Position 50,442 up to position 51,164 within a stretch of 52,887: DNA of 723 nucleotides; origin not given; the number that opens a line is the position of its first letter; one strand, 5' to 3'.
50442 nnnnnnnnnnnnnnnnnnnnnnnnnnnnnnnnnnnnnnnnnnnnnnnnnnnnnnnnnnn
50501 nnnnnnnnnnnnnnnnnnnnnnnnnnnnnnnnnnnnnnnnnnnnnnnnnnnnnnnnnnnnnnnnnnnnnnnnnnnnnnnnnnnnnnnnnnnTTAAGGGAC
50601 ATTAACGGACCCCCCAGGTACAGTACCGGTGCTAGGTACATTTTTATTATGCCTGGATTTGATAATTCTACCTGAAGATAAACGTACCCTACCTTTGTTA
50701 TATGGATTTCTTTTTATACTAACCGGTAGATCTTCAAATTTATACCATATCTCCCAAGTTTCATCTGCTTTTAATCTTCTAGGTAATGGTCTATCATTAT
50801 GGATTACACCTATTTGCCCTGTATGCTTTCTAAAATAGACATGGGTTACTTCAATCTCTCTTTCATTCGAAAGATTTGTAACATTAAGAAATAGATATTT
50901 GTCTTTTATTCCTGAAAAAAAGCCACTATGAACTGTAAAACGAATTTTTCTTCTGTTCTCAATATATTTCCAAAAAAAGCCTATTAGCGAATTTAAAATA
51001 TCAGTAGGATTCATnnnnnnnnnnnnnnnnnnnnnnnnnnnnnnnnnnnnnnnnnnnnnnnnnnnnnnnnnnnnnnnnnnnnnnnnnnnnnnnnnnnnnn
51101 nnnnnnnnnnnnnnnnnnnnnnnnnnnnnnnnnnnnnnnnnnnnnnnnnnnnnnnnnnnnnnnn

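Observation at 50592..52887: OLD-family nuclease operon with two unknown small partner proteins is a candidate undescribed defense system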

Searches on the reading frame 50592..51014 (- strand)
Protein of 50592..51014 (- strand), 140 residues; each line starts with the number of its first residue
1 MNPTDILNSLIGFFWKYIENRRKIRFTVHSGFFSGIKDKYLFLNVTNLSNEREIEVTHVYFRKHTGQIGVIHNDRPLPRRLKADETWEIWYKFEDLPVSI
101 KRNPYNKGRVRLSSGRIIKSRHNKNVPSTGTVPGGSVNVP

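Call 4: search_protein_families(library=pfam, proteins=[window:50592-51014:-], max_evalue=1)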
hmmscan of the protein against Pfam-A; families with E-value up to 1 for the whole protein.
window:50592-51014:- (140 aa): 0 families

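Call 5: search_protein_families(library=padloc, proteins=[window:50592-51014:-], max_evalue=1)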
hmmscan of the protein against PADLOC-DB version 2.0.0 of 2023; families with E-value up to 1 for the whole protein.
window:50592-51014:- (140 aa): 0 families

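Call 6: search_protein_families(library=ncbifam, proteins=[window:50592-51014:-], max_evalue=1)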
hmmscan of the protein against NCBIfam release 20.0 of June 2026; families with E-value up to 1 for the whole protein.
window:50592-51014:- (140 aa): 0 families

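Call 11: find_encoding_contigs(protein=window:50592-51014:-, flank=10000, max_places=10)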
Protein window:50592-51014:- (140 aa): 1 contig read that carries it; 1 place shown.
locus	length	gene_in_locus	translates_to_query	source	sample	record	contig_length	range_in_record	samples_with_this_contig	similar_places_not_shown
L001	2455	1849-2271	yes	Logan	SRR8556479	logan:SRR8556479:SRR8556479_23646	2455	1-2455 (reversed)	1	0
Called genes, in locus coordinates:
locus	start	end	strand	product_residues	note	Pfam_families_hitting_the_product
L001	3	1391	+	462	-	?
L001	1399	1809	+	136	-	-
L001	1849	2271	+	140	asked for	-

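Call 14: find_homologous_proteins(query=window:50592-51014:-, max_evalue=0.01)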
Query window:50592-51014:- (140 aa): 2 proteins with E <= 0.01 among 12 candidates.
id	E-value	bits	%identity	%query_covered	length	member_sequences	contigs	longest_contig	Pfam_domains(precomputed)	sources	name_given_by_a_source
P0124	3.3e-90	318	100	100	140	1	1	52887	-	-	-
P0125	1.8e-69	251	78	99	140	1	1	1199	-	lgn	-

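Call 17: find_encoding_contigs(protein=P0125, flank=10000, max_places=6)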
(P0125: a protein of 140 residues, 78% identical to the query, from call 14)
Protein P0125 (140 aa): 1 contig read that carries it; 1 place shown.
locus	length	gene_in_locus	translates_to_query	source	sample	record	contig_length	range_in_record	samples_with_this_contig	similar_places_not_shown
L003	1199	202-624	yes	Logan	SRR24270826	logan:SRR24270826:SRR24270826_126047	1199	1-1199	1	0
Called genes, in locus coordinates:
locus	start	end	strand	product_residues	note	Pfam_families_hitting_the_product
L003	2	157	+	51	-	?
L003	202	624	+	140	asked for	-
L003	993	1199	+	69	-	?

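Call 26: search_protein_families(library=phrogs, proteins=[window:50592-51014:-], max_evalue=1)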
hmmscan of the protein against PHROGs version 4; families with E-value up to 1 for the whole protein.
window:50592-51014:- (140 aa): 2 families
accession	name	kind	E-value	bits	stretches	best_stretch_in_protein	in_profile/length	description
phrog_17486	-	unknown function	0.12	13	1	11-65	21-74/161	-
phrog_10842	-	unknown function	0.32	12.4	0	7-35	29-56/120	-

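Call 37: predict_structure(alignment_id=A4)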
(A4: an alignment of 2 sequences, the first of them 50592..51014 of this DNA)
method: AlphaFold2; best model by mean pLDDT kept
length: 140 residues; sequences in the alignment: 2
mean_pLDDT: 48.1   pTM: 0.42
mean pLDDT of the five models: 48.1, 36.4, 35.2, 35.1, 35.1
residues with pLDDT >= 90: 0; 70-90: 1; 50-70: 54; < 50: 85
segments of 3 or more residues with pLDDT < 50: 1-18, 32-37, 60-64, 69-78, 98-115, 120-140
pLDDT, mean of each block of 10 residues (from residue 1): 35 47 58 48 64 52 47 42 64 52 45 50 41 28
secondary structure, 60 per line:
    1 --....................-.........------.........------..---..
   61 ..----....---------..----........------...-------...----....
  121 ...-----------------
elements in order: H3-22 E24-32 E39-47 E59-62 E67-70 E86-93 E100-102 E110-112 E117-123

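Call 40: search_protein_representatives(alignment_id=A4)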
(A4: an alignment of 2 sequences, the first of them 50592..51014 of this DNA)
Query: 2 sequences, 140 profile positions. Proteins with E-value up to 0.001 (for the whole library): 427; up to 1e-10: 282; up to 1e-30: 8. The best 150 are listed.
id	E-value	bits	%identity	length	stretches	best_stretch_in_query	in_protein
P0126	2.6e-50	186.6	-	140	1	5-138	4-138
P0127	1.2e-34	135.8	-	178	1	8-138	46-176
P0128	2.6e-34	134.7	-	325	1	6-137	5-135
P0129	1.6e-32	129.0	-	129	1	7-134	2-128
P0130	1.8e-32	128.7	-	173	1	19-138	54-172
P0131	1.8e-31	125.5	-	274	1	21-138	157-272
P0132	2.9e-31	124.9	-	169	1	7-138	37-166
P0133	5.4e-31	124.0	-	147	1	16-134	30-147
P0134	3.2e-30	121.5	-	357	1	6-137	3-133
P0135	1.5e-29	119.3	-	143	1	7-138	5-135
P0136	1.6e-29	119.2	-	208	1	18-139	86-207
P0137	3.3e-29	118.2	-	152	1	19-138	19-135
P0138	3.6e-29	118.1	-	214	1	19-137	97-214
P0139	5.0e-29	117.6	-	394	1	12-136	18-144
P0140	5.8e-29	117.4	-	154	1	23-138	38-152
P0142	1.3e-28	116.3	-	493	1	19-138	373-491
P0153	3.6e-27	111.6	-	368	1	21-136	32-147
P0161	5.2e-26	107.8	-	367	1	16-135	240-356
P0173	5.0e-24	101.4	-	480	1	23-137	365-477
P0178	1.4e-23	99.9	-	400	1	3-136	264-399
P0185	3.8e-23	98.6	-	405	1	21-137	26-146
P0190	8.9e-23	97.3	-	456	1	23-137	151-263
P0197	3.1e-22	95.6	-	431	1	21-136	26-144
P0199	4.5e-22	95.1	-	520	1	40-136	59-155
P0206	9.5e-22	94.0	-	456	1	24-138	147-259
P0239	9.4e-20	87.5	-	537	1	21-137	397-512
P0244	1.4e-19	87.0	-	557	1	21-139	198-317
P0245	1.5e-19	86.9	-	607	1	22-135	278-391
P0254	8.4e-19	84.5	-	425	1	24-138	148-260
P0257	1.0e-18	84.1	-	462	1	20-137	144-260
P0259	1.1e-18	84.1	-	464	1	24-136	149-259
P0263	1.4e-18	83.7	-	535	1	25-138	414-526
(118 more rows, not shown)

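Call 41: search_protein_families(library=pfam, proteins=[P0128, P0134, P0139, P0142, P0173, P0178, P0199, P0239, P0244, P0245], max_evalue=0.01)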
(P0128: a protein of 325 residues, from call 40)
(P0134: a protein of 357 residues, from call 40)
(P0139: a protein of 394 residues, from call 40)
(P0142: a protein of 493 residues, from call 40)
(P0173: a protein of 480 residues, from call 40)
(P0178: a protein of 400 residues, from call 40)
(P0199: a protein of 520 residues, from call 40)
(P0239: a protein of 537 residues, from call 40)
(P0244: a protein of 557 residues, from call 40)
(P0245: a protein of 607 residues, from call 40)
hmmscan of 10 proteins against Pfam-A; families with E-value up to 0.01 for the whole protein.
P0128 (325 aa): 4 families
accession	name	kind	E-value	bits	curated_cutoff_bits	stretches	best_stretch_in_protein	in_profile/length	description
PF10083.14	DUF2321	-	1.8e-35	122.3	24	1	166-317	1-152/157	Uncharacterized protein conserved in bacteria (DUF2321)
PF12773.13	DZR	-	2.9e-05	24.6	27.3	1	188-213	9-35/45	Double zinc ribbon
PF08772.16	Zn_ribbon_NOB1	-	0.0014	19.1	24.9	0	180-205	12-37/72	Nin one binding (NOB1) Zn-ribbon like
PF07754.17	HVO_2753_ZBP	-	0.0068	16.6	33.2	0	236-249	18-31/46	Small zinc finger protein HVO_2753-like, Zn-binding pocket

P0134 (357 aa): 2 families
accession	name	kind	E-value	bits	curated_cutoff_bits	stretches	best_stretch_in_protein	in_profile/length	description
PF13271.11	DUF4062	-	2.1e-05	25.1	24.7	1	173-266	2-81/82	Domain of unknown function (DUF4062)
PF25582.1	DH_Alsin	-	0.00019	22.1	30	0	9-39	44-74/183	Alsin, DH domain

P0139 (394 aa): 0 families

P0142 (493 aa): 1 family
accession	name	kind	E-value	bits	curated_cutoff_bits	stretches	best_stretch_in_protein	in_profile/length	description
PF00149.33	Metallophos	-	3.6e-12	47.6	21.5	1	9-263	4-190/191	Calcineurin-like phosphoesterase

P0173 (480 aa): 3 families
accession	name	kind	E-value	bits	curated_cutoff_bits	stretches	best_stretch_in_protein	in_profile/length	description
PF13599.13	Pentapeptide_4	-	1.6e-09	38.1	38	1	236-294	7-65/78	Pentapeptide repeat region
PF13676.11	TIR_2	-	5.9e-08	33.7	28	1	4-88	13-95/122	TIR domain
PF00805.28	Pentapeptide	-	3.3e-07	30.2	20.2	1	260-291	1-32/40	Pentapeptide repeats (8 copies)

P0178 (400 aa): 3 families
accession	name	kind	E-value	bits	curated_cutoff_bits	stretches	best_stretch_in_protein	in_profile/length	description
PF13676.11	TIR_2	-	1e-16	61.9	28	1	7-112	1-105/122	TIR domain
PF07603.17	Lcl_C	-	1.3e-15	58.1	34.9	1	160-277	2-117/117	Lcl C-terminal domain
PF01582.25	TIR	-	0.00018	21.8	21.3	1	14-104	11-102/179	TIR domain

P0199 (520 aa): 2 families
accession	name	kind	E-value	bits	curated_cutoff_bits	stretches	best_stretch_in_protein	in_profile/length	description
PF13676.11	TIR_2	-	1.1e-26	94.1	28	1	292-411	1-119/122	TIR domain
PF01582.25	TIR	-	1.5e-08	35.1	21.3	1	293-384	5-97/179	TIR domain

P0239 (537 aa): 2 families
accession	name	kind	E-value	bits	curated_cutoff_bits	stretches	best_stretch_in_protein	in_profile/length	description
PF12770.12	CHAT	-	9.1e-20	71.7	24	1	175-345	101-272/289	CHAT domain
PF01364.23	Peptidase_C25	-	6.3e-06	26.1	23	1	214-349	226-351/374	Peptidase family C25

P0244 (557 aa): 3 families
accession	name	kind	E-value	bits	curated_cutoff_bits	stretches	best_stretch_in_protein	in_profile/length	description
PF05419.17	GUN4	-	7.1e-23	81.8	29.2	1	395-532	4-126/141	GUN4-like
PF08357.16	SEFIR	-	7e-16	59.3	23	1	10-146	2-142/150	SEFIR domain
PF13676.11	TIR_2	-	2.2e-08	35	28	1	11-127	1-94/122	TIR domain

P0245 (607 aa): 0 families

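Call 42: search_protein_families(library=pfam, proteins=[P0263, P0190, P0206, P0257, P0259, P0254, P0185, P0197, P0153, P0161], max_evalue=0.01)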
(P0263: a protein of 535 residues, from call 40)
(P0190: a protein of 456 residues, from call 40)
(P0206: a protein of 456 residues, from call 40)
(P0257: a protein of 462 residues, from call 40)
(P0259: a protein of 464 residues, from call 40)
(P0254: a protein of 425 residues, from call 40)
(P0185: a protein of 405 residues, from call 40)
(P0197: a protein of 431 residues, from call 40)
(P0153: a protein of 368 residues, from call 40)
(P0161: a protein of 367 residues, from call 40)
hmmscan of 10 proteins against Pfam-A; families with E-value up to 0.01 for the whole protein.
P0263 (535 aa): 5 families
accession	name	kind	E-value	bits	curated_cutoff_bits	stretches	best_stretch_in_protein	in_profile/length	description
PF00069.31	Pkinase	-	7.3e-44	150.6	31.7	1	120-394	1-253/263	Protein kinase domain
PF07714.23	PK_Tyr_Ser-Thr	-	6.4e-26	91.6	23.1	1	122-276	3-160/258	Protein tyrosine and serine/threonine kinase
PF03109.22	ABC1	-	2.9e-09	36.9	22.9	1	194-274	144-223/244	ABC1 atypical kinase-like domain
PF01636.29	APH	-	7.5e-05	23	23.2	1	227-266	158-198/239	Phosphotransferase enzyme family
PF17667.7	Pkinase_fungal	-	0.0056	15.9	24.1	1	236-276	305-350/387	Fungal protein kinase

P0190 (456 aa): 2 families
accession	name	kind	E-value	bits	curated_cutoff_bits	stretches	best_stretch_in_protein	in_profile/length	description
PF13676.11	TIR_2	-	1.7e-25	90.3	28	1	14-134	1-121/122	TIR domain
PF01582.25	TIR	-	1.9e-06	28.3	21.3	1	24-110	16-98/179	TIR domain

P0206 (456 aa): 2 families
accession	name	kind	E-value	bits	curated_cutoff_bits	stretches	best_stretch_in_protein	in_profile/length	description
PF13676.11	TIR_2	-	1.3e-26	93.9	28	1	9-129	1-121/122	TIR domain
PF01582.25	TIR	-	2.3e-06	28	21.3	1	10-107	5-100/179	TIR domain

P0257 (462 aa): 3 families
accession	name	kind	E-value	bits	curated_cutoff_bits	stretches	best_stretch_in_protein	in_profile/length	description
PF13676.11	TIR_2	-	5.6e-26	91.9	28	1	4-129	1-122/122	TIR domain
PF12770.12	CHAT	-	5.1e-09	36.4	24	1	321-433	131-258/289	CHAT domain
PF01582.25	TIR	-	2e-06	28.2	21.3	1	17-100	19-97/179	TIR domain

P0259 (464 aa): 2 families
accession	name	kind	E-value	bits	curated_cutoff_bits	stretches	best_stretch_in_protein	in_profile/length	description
PF13676.11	TIR_2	-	6.8e-31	107.7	28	1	9-129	1-121/122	TIR domain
PF01582.25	TIR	-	9.1e-09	35.8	21.3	1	17-106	14-101/179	TIR domain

P0254 (425 aa): 2 families
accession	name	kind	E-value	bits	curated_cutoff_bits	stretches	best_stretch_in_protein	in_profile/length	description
PF13676.11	TIR_2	-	1.7e-23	83.8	28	1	11-131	1-121/122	TIR domain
PF01582.25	TIR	-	6.4e-06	26.5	21.3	1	17-101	12-92/179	TIR domain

P0185 (405 aa): 3 families
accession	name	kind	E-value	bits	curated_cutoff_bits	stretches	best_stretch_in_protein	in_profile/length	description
PF13676.11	TIR_2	-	2.8e-27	96.1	28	1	179-299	2-121/122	TIR domain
PF01582.25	TIR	-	7.1e-08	32.9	21.3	1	186-270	14-97/179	TIR domain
PF14337.13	Abi_alpha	-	0.00045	20.7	29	1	321-351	64-94/196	Abortive infection alpha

P0197 (431 aa): 0 families

P0153 (368 aa): 0 families

P0161 (367 aa): 0 families

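Call 44: fold_search(model_id=the predicted structure, library=pdb)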
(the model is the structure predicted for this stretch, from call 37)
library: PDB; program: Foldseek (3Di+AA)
matches with E <= 10: 147; with E <= 0.001: 0
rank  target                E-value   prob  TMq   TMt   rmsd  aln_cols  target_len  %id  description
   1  2x3a                  5.8e-01  0.15  0.28  0.15  12.5       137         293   10  AsaP1 inactive mutant E294Q, an extracellular toxic zinc metalloendopeptidase (released 2011-02-02)
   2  3lk3_A                6.1e-01  0.12  0.26  0.15  13.9       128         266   13  Crystal structure of CapZ bound to the CPI and CSI uncapping motifs from CARMIL (released 2010-04-07)
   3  6wxe_2                1.1e+00  0.01  0.10  0.04  20.1       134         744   10  Cryo-EM reconstruction of VP5*/VP8* assembly from rhesus rotavirus particles - Upright conformation (released 2021-01-20)
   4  3bpk_A                1.2e+00  0.02  0.13  0.11  15.7       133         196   12  Crystal structure of nitrilotriacetate monooxygenase component B from Bacillus cereus (released 2008-01-01)
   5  5wab_D                1.3e+00  0.10  0.26  0.07  14.6       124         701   15  Crystal Structure of Bifidobacterium adolescentis GH3 beta-glucosidase (released 2018-04-04)
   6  9b85_N                1.3e+00  0.04  0.19  0.11  13.7       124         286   14  Cryo-EM structure of human dynactin complex bound to Chlamydia effector Dre1 (released 2025-04-16)
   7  6wxf_2                1.3e+00  0.01  0.11  0.05  19.7       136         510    8  Cryo-EM reconstruction of VP5*/VP8* assembly from rhesus rotavirus particles - Intermediate conformation (released 2021-01-20)
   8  8c7f_B                1.6e+00  0.11  0.29  0.07  12.8       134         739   13  Crystal structure of beta-xylosidase mutant (D281N, E517Q) from Thermotoga maritima in complex with xylopentaose (released 2024-01-24)
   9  7zdy_W                1.7e+00  0.11  0.30  0.07  12.8       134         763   13  Crystal structure of beta-xylosidase from Thermotoga maritima in complex with methyl-beta-D-xylopyranoside (released 2023-04-19)
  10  7zdy_Y                1.7e+00  0.08  0.27  0.07  13.8       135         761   12  Crystal structure of beta-xylosidase from Thermotoga maritima in complex with methyl-beta-D-xylopyranoside (released 2023-04-19)
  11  1tza_B                1.7e+00  0.08  0.24  0.25  11.7       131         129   12  X-ray structure of Northeast Structural Genomics Consortium target SoR45 (released 2004-07-27)
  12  7zeq_X                1.8e+00  0.10  0.29  0.07  12.8       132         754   14  Apo crystal structure of beta-xylosidase from Thermotoga maritima (released 2023-04-19)
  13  6gqf_A                1.8e+00  0.05  0.23  0.20  11.4       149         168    9  The structure of mouse AsterA (GramD1a) with 25-hydroxy cholesterol (released 2018-09-26)
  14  8c7f_A                1.9e+00  0.10  0.29  0.07  13.8       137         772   13  Crystal structure of beta-xylosidase mutant (D281N, E517Q) from Thermotoga maritima in complex with xylopentaose (released 2024-01-24)
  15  9joq                  1.9e+00  0.10  0.25  0.06   7.0        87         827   18  SDACS: A synergistic strategy using both crystallographic and AlphaFold structures to improve thermostability and activi (released 2026-04-08)
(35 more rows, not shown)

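Call 48: search_protein_families(library=padloc, proteins=[P0190, P0206, P0259, P0199, P0185, P0239, P0263, P0142, P0128, P0126], max_evalue=0.01)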
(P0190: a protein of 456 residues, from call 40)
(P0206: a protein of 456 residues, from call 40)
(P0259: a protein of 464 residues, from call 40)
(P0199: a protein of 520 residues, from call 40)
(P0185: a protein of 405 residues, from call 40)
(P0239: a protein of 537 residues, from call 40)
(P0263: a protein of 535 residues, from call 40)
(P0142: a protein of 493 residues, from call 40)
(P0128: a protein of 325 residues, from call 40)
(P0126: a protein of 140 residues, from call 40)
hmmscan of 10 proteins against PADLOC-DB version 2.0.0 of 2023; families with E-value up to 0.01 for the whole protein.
P0190 (456 aa): 8 families
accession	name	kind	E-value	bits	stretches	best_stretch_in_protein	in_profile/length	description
PDLC02403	Aga_TIR-PNTD1-PNTD2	-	2.9e-15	54.3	1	14-144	5-137/443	Class I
PDLC02421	Aga_TIR-PNTD1-PNTD2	-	3e-14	51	1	14-142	6-136/430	Class I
PDLC02012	SAVED5--SAVED_TIR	-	8.1e-09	33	1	9-107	11-109/404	-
PDLC05062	PDC-S66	-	1.3e-07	29.3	1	13-79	150-217/282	-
PDLC02416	Aga_REase-TIR-PNTD1-PNTD2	-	1.4e-06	25.3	1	16-142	160-282/572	Class I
PDLC02400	Aga_TIR-PNTD1-PNTD2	-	2.4e-06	24.1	1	29-143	205-320/639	Class I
PDLC00424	ThsB1|ThsB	-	1e-05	23.4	1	7-76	96-167/234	TIR-like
PDLC02962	RT-TIR_XII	-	0.0043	14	1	12-92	346-426/478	single gene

P0206 (456 aa): 12 families
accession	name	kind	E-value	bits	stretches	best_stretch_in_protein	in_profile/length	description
PDLC02421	Aga_TIR-PNTD1-PNTD2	-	2.9e-16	57.6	1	8-140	5-139/430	Class I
PDLC02403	Aga_TIR-PNTD1-PNTD2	-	1.5e-15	55.2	1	7-140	3-138/443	Class I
PDLC02012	SAVED5--SAVED_TIR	-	2e-09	35.1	1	8-99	15-105/404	-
PDLC05062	PDC-S66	-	3.3e-09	34.6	1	9-102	151-241/282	-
PDLC02416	Aga_REase-TIR-PNTD1-PNTD2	-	2.6e-07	27.7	1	11-146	160-291/572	Class I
PDLC02400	Aga_TIR-PNTD1-PNTD2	-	1.3e-05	21.7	1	9-113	189-293/639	Class I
PDLC02962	RT-TIR_XII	-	4.5e-05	20.5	1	6-88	345-427/478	single gene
PDLC00420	ThsB1|ThsB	-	5.9e-05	20.4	1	12-107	9-102/319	TIR-like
PDLC00424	ThsB1|ThsB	-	8.5e-05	20.4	1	7-67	102-163/234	TIR-like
PDLC03957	bSEFIR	-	0.0011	16.8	1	15-67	49-102/412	-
PDLC00417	ThsB1|ThsB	-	0.0011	16.6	1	9-89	169-249/303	TIR-like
PDLC00434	ThsB1|ThsB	-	0.0067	13.6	0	5-81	137-213/396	TIR-like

P0259 (464 aa): 13 families
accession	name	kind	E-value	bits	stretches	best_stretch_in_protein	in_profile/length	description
PDLC02421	Aga_TIR-PNTD1-PNTD2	-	4.9e-18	63.4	1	8-142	5-141/430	Class I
PDLC02403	Aga_TIR-PNTD1-PNTD2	-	5.7e-18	63.2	1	9-144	5-142/443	Class I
PDLC02012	SAVED5--SAVED_TIR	-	4e-12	43.9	1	8-99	15-105/404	-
PDLC02416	Aga_REase-TIR-PNTD1-PNTD2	-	1.1e-10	38.9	1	9-145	158-290/572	Class I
PDLC02400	Aga_TIR-PNTD1-PNTD2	-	2.3e-09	34.1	1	9-138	189-320/639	Class I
PDLC05062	PDC-S66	-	6.8e-09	33.6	1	9-74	151-217/282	-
PDLC00424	ThsB1|ThsB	-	1.2e-06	26.6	1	8-67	103-163/234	TIR-like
PDLC03957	bSEFIR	-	4.1e-06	24.8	1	14-69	48-104/412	-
PDLC02962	RT-TIR_XII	-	2.9e-05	21.1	1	8-88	347-427/478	single gene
PDLC00728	Effector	-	0.00055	17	1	8-82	11-86/432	TIR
PDLC00420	ThsB1|ThsB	-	0.0038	14.4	1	26-107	24-102/319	TIR-like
PDLC00417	ThsB1|ThsB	-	0.0047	14.5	1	9-85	169-245/303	TIR-like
PDLC00436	ThsB1|ThsB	-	0.0081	13.7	0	7-62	36-95/183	TIR-like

P0199 (520 aa): 14 families
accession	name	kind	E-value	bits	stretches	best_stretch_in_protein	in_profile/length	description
PDLC05062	PDC-S66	-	1e-23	82.2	1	259-381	121-240/282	-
PDLC03957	bSEFIR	-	4.9e-11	41.1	1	283-444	37-203/412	-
PDLC00417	ThsB1|ThsB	-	2.4e-09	35.1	1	269-380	147-258/303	TIR-like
PDLC02421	Aga_TIR-PNTD1-PNTD2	-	3.5e-09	34.3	1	291-403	5-119/430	Class I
PDLC02962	RT-TIR_XII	-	5.4e-09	33.4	1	249-382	309-439/478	single gene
PDLC02403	Aga_TIR-PNTD1-PNTD2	-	6.2e-09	33.4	1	292-422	5-136/443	Class I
PDLC02416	Aga_REase-TIR-PNTD1-PNTD2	-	8.8e-08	29.2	1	273-427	140-288/572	Class I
PDLC02961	RT-TIR_XII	-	1.7e-07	28.5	1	248-383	307-436/475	single gene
PDLC05005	PDC-S35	-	4.4e-07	27.9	1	182-349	4-176/264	-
PDLC02012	SAVED5--SAVED_TIR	-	3.9e-06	24.2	1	284-365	6-90/404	-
PDLC00436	ThsB1|ThsB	-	5.1e-05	20.9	1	273-374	19-124/183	TIR-like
PDLC03015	TIR-NLR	-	5.2e-05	20.1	1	292-385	4-96/824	-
PDLC03825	spbK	-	0.00042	17.8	1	241-312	97-171/308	-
PDLC00419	ThsB1|ThsB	-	0.0014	16.5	1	277-380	15-121/165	TIR-like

P0185 (405 aa): 15 families
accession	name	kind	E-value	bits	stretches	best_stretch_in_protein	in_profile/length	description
PDLC05062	PDC-S66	-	7.1e-22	76.2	1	178-267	151-240/282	-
PDLC02421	Aga_TIR-PNTD1-PNTD2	-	1.1e-10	39.3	1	177-290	5-120/430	Class I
PDLC03957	bSEFIR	-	1.2e-10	39.8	2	262-327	134-203/412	-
PDLC00417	ThsB1|ThsB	-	4.4e-10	37.5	1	165-267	156-259/303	TIR-like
PDLC02403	Aga_TIR-PNTD1-PNTD2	-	6e-10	36.7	1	178-308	5-136/443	Class I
PDLC02962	RT-TIR_XII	-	6.2e-09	33.2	1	175-267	345-438/478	single gene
PDLC02961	RT-TIR_XII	-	1.6e-06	25.3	1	168-268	340-435/475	single gene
PDLC02416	Aga_REase-TIR-PNTD1-PNTD2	-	1.7e-06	25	1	173-380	153-349/572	Class I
PDLC00424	ThsB1|ThsB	-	3e-05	21.9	1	175-234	101-161/234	TIR-like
PDLC03015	TIR-NLR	-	0.00018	18.3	1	177-271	3-96/824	-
PDLC05025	PDC-S47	-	0.00075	17.3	1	323-351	124-152/263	-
PDLC05024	PDC-S47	-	0.00083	16.9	1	320-351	117-148/265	-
PDLC00431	ThsB1|ThsB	-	0.0017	16.8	1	207-256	42-91/162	TIR-like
PDLC05026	PDC-S47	-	0.006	14.2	1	323-347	114-138/257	-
PDLC00419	ThsB1|ThsB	-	0.0071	14.2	0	167-261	19-117/165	TIR-like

P0239 (537 aa): 1 family
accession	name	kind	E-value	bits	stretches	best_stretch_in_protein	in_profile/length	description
PDLC02016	SAVED_CHAT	-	1.6e-05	22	1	197-355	126-266/498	-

P0263 (535 aa): 35 families (the best 25 are shown)
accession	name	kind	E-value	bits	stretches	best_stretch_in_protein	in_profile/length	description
PDLC04042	PD-T4-6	-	7.1e-79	263.5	1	117-411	8-277/292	-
PDLC04060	PD-T4-6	-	7.6e-73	244.1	2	118-266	8-156/486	-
PDLC04053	PD-T4-6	-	3.1e-72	241.7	2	114-277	5-170/311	-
PDLC04054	PD-T4-6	-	6.2e-70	234.3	1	117-408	9-275/347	-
PDLC04050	PD-T4-6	-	2.8e-68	228.9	2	108-266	53-211/480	-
PDLC04138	mad6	-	6.2e-67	224.9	1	97-410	30-317/659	mads_6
PDLC04057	PD-T4-6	-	5.9e-66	221.3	2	118-267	8-157/443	-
PDLC04061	PD-T4-6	-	5.2e-64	215.6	2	117-268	15-170/510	-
PDLC04043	PD-T4-6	-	6e-64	214.8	2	113-268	10-165/452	-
PDLC04039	PD-T4-6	-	4.6e-62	208.5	1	115-402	11-271/458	-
PDLC04047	PD-T4-6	-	1.3e-61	206.5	2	116-265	8-158/327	-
PDLC04052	PD-T4-6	-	1.6e-58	197.2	2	118-271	9-166/496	-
PDLC04048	PD-T4-6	-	2.5e-58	196.1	2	118-268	10-161/354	-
PDLC04041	PD-T4-6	-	1.8e-56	190.2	1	96-405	8-292/443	-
PDLC04064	PD-T4-6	-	4.1e-53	178.7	2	115-267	17-168/369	-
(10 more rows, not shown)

P0142 (493 aa): 3 families
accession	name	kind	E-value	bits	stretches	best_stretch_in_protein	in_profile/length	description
PDLC05051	PDC-S60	-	2e-20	70.6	1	9-267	4-245/1027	-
PDLC00736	Effector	-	1.4e-19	68.4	1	6-267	3-237/561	Endonuclease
PDLC04908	PDC-S10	-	0.0012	16.2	0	46-101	27-73/223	-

P0128 (325 aa): 1 family
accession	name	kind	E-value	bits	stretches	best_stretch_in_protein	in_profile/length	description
PDLC04448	PDC-M14B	-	0.00013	19.7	1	257-305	195-244/275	-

P0126 (140 aa): 0 families

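Call 51: search_dna_similar(query=window:50592-51014:-, collection=plasmids, mode=protein, max_evalue=0.001, max_rows=25)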
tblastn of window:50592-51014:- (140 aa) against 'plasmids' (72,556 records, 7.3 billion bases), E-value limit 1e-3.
No match.
